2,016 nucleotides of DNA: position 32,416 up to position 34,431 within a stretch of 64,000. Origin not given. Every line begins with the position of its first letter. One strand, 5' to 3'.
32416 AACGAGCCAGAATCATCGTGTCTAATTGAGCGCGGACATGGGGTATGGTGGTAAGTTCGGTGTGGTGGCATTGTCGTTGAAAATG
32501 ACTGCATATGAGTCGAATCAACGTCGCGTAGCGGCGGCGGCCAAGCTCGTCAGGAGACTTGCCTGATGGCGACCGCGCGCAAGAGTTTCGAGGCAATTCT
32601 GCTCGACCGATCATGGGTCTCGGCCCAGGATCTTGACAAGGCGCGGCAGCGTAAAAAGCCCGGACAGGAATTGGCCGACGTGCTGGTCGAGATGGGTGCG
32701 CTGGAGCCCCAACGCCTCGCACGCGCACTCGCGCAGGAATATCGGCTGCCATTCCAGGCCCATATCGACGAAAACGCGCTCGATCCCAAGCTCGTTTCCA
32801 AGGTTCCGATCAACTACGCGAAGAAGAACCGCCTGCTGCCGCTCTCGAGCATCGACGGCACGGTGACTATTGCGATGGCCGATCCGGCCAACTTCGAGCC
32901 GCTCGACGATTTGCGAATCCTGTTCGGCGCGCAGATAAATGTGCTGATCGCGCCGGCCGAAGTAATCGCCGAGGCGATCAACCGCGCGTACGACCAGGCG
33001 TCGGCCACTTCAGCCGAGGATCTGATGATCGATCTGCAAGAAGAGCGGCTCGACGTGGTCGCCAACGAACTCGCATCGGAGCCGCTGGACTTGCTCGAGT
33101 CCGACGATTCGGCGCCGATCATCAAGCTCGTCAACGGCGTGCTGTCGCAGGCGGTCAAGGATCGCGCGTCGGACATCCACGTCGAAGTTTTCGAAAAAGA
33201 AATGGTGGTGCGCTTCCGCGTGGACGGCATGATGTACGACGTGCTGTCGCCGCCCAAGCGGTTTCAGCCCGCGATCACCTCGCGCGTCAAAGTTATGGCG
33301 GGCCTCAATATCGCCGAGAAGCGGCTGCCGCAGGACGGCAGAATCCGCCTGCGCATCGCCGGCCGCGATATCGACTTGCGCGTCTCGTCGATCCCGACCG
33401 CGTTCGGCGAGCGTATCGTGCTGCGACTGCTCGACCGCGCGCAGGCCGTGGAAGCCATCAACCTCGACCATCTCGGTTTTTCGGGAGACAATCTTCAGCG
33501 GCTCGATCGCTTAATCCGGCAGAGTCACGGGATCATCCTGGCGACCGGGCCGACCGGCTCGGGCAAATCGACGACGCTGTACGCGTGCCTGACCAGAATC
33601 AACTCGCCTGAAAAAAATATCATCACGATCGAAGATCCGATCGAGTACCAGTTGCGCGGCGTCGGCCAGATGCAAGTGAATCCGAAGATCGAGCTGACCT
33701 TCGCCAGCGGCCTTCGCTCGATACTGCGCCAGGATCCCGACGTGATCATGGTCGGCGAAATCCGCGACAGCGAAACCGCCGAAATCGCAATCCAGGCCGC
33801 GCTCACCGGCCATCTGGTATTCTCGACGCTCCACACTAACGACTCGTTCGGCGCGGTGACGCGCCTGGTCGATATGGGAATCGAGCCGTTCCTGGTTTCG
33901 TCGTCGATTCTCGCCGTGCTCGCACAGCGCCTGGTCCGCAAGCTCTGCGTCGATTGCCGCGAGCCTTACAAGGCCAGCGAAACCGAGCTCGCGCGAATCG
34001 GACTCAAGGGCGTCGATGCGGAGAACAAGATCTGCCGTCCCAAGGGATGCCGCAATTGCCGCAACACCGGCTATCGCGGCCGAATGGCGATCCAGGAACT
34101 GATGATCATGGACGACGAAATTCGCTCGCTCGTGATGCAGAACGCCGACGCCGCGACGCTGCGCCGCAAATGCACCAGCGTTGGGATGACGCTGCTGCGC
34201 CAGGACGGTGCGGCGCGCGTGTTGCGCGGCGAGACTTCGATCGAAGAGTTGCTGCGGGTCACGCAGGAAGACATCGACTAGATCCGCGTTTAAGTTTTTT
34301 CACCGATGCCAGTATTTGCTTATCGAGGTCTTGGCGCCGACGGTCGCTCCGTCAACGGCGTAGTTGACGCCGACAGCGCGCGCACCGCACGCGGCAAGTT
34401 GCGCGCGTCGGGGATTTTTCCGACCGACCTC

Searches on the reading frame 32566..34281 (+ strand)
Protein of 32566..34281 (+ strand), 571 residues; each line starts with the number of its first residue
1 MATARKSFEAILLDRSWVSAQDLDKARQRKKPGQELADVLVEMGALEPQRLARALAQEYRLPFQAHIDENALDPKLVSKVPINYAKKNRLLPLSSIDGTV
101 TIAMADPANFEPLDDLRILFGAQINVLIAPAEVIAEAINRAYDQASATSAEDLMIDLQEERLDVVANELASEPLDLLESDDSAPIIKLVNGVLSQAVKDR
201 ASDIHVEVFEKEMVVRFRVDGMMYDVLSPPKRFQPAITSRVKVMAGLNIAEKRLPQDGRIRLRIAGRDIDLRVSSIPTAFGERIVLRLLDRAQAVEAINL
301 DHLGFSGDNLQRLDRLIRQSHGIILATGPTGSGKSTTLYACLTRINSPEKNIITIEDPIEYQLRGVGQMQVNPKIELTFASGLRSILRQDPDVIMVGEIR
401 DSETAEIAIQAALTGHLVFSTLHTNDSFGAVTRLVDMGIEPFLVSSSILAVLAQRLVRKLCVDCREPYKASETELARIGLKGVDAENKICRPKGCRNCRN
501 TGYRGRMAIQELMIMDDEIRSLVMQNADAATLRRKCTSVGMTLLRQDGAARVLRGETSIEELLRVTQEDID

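Call 9: search_protein_families(library=pfam, proteins=[window:32566-34281:+], max_evalue=0.01)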
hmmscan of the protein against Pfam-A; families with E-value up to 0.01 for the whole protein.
window:32566-34281:+ (571 aa): 6 families
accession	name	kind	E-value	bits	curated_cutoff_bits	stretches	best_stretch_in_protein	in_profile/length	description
PF00437.27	T2SSE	-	4.1e-144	480.3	24.9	1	179-564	2-370/370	Type II/IV secretion system protein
PF05157.20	MshEN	-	1.1e-20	73.8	23.1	1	59-146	1-88/90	MshEN domain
PF25199.1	nSTAND_NTPase5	-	0.00044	20.5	34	1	319-362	39-83/145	Novel STAND NTPase 5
PF13191.12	AAA_16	-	0.0029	18.5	32.6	1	311-418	14-113/167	AAA ATPase domain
PF13555.12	AAA_29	-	0.0032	17.6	27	1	320-343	20-44/61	P-loop containing region of AAA domain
PF13401.12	AAA_22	-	0.0055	17.5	27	0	318-351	2-35/130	AAA domain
